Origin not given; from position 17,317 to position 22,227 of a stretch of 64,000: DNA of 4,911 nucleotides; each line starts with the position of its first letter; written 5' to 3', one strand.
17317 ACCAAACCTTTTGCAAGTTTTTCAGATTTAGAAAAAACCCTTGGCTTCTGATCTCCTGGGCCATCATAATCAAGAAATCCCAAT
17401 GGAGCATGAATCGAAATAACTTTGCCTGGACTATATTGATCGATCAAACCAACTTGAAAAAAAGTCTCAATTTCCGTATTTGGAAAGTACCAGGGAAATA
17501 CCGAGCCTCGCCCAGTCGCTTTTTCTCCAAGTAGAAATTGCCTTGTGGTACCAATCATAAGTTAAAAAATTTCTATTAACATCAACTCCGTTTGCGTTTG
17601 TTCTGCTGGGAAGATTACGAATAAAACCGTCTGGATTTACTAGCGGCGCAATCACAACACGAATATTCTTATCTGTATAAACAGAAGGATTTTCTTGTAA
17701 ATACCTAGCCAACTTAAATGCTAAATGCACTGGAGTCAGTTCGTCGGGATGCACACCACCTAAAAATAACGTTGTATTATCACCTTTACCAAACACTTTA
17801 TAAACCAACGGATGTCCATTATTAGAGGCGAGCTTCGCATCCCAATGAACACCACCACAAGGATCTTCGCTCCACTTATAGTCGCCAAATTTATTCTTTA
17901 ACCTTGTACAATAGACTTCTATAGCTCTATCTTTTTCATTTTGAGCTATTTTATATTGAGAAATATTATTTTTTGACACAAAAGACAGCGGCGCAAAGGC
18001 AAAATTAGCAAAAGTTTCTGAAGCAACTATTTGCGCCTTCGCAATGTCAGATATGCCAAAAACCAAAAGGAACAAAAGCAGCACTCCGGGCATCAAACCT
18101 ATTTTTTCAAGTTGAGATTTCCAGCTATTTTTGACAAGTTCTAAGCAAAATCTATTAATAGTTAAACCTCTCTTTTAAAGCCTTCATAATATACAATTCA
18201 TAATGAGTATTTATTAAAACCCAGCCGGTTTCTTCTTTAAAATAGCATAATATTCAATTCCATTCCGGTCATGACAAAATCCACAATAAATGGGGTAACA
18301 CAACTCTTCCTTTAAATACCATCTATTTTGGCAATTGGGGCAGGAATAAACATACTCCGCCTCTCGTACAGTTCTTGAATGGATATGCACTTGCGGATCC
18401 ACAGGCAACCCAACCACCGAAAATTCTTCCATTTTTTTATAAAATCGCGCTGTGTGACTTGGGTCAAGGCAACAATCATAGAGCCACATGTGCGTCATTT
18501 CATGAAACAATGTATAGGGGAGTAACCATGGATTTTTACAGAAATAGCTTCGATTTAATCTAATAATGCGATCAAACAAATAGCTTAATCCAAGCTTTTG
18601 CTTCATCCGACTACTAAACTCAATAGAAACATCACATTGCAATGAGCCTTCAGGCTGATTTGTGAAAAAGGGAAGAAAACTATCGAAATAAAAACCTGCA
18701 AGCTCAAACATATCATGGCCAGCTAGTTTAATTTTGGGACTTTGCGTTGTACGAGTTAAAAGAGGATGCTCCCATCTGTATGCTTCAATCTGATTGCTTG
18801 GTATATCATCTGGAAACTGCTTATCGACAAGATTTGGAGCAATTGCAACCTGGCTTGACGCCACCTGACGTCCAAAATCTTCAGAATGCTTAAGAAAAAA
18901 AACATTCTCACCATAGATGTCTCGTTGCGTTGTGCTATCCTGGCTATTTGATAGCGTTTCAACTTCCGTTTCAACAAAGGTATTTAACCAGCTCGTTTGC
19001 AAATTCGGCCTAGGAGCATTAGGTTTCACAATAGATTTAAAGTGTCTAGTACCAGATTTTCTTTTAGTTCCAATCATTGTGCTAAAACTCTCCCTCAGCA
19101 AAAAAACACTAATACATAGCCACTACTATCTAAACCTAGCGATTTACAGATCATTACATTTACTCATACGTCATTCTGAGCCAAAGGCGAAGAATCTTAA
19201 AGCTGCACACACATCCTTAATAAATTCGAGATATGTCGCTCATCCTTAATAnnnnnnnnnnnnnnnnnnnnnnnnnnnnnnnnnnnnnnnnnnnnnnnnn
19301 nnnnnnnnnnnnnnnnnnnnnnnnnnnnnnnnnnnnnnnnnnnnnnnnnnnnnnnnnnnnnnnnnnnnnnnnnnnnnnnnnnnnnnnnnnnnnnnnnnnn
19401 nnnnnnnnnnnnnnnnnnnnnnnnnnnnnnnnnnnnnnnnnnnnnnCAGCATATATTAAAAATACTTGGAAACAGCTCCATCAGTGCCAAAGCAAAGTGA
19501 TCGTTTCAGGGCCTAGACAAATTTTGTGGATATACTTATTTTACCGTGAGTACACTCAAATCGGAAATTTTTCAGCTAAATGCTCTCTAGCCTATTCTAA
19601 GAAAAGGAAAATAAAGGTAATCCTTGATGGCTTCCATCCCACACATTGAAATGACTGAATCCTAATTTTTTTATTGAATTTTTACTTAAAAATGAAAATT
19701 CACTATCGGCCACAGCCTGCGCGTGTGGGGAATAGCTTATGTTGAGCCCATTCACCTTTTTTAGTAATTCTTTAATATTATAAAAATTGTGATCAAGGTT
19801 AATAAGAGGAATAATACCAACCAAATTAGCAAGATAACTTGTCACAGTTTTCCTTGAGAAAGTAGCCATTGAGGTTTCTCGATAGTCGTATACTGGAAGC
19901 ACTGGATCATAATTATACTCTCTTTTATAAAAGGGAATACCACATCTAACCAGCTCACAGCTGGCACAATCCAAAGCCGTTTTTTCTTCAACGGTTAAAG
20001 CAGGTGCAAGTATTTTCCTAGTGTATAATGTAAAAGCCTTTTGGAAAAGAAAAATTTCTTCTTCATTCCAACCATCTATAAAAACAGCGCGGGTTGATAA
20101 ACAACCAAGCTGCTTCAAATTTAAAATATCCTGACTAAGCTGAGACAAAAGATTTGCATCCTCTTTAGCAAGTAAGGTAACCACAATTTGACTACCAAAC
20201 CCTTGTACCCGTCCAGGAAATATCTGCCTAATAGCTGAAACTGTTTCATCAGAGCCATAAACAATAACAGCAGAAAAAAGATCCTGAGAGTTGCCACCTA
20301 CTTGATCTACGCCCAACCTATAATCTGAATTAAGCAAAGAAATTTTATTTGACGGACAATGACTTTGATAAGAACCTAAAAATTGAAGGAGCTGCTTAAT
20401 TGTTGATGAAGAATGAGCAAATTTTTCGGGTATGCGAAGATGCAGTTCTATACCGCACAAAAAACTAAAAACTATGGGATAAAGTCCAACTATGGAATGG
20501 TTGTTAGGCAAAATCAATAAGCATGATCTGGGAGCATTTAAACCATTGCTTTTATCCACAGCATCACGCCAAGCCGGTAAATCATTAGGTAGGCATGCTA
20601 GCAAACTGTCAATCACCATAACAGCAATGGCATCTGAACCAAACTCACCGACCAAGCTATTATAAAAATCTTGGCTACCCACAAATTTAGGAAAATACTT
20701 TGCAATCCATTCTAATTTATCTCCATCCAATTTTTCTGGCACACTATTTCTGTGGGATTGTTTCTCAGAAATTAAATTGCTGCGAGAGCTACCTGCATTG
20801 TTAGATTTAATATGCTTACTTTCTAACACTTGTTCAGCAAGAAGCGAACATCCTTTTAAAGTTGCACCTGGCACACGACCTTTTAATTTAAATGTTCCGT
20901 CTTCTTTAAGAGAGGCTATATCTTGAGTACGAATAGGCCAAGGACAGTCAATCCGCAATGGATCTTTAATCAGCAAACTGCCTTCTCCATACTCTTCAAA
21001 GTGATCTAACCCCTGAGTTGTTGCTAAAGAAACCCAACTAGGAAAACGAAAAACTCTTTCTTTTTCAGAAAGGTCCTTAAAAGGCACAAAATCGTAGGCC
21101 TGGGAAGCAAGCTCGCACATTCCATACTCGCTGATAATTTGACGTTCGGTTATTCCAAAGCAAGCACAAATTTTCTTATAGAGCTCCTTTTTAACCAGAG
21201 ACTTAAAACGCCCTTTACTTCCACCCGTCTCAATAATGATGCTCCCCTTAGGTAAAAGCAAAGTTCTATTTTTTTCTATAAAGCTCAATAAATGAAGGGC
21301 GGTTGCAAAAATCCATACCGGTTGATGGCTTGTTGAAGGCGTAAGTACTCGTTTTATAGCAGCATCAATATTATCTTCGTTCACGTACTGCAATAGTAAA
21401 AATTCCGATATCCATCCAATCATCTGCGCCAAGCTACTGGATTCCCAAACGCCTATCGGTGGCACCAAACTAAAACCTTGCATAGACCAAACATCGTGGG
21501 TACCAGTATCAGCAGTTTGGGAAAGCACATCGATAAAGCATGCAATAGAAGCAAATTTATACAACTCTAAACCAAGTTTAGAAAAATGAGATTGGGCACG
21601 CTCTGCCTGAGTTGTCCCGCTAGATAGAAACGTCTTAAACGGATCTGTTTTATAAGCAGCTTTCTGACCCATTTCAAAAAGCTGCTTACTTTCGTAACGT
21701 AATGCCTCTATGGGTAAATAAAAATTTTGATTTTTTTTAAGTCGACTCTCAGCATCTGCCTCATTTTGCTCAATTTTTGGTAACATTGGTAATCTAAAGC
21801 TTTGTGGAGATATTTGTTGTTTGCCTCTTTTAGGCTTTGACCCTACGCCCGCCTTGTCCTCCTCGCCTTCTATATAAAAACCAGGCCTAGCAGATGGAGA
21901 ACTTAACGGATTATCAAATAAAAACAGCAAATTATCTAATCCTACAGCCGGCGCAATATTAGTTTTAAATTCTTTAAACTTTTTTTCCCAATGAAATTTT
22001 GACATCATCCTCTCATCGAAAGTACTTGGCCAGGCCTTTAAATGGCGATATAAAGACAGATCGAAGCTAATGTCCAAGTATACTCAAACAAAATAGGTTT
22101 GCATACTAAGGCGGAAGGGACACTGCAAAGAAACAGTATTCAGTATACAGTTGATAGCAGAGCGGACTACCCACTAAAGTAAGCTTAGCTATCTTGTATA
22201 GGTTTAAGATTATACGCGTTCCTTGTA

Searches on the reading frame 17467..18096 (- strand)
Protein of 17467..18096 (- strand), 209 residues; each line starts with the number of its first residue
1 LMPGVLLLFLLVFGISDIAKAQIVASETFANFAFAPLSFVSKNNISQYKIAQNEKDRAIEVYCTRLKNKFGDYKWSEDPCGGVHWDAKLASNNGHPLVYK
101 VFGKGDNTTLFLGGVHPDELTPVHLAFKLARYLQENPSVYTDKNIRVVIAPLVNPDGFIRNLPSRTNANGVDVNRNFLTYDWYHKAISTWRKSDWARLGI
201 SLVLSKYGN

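Call 36: search_protein_families(library=pfam, proteins=[window:17467-18096:-], max_evalue=0.001)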
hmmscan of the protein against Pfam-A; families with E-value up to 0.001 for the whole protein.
window:17467-18096:- (209 aa): 3 families
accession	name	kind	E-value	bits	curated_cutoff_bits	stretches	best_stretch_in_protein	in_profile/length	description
PF00246.29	Peptidase_M14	-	6.7e-10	39.5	21.6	1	104-185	44-140/286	Zinc carboxypeptidase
PF24827.1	AstE_AspA_cat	-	5.4e-05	23.3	25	1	108-179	4-66/192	Succinylglutamate desuccinylase/Aspartoacylase catalytic domain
PF10994.13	DUF2817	-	0.00049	20.1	23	1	132-181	75-122/341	Protein of unknown function (DUF2817)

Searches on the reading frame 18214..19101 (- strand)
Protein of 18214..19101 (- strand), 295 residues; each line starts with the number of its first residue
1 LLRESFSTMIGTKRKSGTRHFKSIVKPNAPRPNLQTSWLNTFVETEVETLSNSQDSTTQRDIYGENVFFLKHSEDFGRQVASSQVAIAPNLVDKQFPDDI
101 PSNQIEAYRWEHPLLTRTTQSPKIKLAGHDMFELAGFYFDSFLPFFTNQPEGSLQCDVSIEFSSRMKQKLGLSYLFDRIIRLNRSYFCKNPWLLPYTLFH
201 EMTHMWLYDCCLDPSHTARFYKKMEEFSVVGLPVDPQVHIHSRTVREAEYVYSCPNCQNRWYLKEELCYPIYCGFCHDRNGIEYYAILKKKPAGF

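Call 36: search_protein_families(library=pfam, proteins=[window:18214-19101:-], max_evalue=0.001)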
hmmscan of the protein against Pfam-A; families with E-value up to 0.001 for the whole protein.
window:18214-19101:- (295 aa): 1 family
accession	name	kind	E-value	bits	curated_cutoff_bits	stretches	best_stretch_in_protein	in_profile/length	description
PF10263.15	SprT-like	-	8.3e-09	35.7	25.6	1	154-230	17-98/108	SprT-like family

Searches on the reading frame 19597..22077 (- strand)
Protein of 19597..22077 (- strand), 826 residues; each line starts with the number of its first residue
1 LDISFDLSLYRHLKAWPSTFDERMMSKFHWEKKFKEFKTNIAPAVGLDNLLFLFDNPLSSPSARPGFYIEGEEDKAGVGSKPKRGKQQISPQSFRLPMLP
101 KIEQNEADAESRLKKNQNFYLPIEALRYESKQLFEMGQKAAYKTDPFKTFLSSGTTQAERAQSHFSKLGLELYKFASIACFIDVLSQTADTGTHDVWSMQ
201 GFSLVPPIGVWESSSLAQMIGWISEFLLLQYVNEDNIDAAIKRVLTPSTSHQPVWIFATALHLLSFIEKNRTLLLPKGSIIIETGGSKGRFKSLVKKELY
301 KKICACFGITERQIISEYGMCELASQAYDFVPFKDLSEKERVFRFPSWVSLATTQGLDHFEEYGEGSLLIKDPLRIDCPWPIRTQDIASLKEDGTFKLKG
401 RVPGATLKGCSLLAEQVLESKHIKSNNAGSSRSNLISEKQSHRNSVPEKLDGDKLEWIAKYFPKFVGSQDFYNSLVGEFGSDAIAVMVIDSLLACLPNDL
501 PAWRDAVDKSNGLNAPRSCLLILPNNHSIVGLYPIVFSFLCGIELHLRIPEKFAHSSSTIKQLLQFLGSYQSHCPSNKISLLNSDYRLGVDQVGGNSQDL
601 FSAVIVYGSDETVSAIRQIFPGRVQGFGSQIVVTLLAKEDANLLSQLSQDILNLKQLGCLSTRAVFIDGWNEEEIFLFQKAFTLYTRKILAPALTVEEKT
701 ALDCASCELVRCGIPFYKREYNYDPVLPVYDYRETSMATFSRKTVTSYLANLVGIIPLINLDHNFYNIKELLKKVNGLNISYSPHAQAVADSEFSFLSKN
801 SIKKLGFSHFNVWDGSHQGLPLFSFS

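Call 36: search_protein_families(library=pfam, proteins=[window:19597-22077:-], max_evalue=0.001)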
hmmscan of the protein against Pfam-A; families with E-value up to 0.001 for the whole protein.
window:19597-22077:- (826 aa): 1 family
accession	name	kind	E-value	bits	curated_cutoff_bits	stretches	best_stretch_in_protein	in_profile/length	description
PF05893.19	LuxC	-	2.1e-05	24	21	1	587-674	156-249/401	Acyl-CoA reductase (LuxC)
